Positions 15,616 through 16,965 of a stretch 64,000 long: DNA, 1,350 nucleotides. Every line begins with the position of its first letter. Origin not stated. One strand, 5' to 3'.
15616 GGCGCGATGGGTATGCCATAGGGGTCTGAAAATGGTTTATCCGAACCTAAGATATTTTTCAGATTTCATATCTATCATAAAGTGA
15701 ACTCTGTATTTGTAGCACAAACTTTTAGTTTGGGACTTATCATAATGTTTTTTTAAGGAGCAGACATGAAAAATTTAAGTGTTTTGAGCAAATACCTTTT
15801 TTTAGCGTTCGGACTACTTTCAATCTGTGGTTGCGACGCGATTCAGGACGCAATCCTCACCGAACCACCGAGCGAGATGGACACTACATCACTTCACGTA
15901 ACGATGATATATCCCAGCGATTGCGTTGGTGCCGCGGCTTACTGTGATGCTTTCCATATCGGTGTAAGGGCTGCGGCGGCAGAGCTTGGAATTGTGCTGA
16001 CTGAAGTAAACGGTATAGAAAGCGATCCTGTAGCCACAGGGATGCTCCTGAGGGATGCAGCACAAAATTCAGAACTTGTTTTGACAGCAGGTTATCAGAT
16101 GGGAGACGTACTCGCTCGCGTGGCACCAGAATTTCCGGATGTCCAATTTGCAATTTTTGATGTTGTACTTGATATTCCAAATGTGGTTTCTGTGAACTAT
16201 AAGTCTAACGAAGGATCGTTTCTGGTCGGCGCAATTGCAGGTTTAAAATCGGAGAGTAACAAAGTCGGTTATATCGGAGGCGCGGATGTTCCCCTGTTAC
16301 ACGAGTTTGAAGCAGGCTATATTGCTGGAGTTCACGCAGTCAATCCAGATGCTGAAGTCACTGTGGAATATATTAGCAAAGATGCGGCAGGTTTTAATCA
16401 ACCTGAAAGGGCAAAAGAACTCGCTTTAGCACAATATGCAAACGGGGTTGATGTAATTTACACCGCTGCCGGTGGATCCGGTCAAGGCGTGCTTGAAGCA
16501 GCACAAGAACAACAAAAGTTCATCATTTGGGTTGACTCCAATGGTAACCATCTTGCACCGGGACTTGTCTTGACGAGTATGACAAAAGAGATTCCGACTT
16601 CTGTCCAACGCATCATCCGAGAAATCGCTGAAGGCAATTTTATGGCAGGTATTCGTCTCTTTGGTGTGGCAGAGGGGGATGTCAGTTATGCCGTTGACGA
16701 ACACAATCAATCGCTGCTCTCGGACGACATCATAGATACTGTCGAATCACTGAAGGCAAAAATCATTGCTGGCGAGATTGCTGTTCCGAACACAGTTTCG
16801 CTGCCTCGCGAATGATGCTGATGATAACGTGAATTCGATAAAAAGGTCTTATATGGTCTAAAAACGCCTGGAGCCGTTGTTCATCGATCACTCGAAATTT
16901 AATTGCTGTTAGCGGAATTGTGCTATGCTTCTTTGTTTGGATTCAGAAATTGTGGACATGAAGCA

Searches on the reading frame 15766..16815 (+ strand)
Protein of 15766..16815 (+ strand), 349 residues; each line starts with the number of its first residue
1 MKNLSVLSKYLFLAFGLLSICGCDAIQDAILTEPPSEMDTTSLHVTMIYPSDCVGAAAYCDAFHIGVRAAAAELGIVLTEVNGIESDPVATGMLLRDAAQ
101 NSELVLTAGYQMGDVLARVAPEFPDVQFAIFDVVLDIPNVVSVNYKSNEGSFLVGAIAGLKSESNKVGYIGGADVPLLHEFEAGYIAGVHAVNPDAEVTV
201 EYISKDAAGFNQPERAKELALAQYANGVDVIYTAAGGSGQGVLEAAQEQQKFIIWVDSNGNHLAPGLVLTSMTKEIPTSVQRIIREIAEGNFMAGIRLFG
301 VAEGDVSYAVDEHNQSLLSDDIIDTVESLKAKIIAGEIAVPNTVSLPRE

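Call 7: search_protein_families(library=pfam, proteins=[window:15766-16815:+])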
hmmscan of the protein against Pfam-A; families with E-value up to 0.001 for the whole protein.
window:15766-16815:+ (349 aa): 2 families
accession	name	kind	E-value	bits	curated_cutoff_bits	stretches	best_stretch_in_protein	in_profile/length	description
PF02608.20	Bmp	-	4.3e-56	190.6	24.1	1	62-342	20-299/301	ABC transporter substrate-binding protein PnrA-like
PF13407.12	Peripla_BP_4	-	7.8e-05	22.8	35.1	1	165-254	122-214/258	Periplasmic binding protein domain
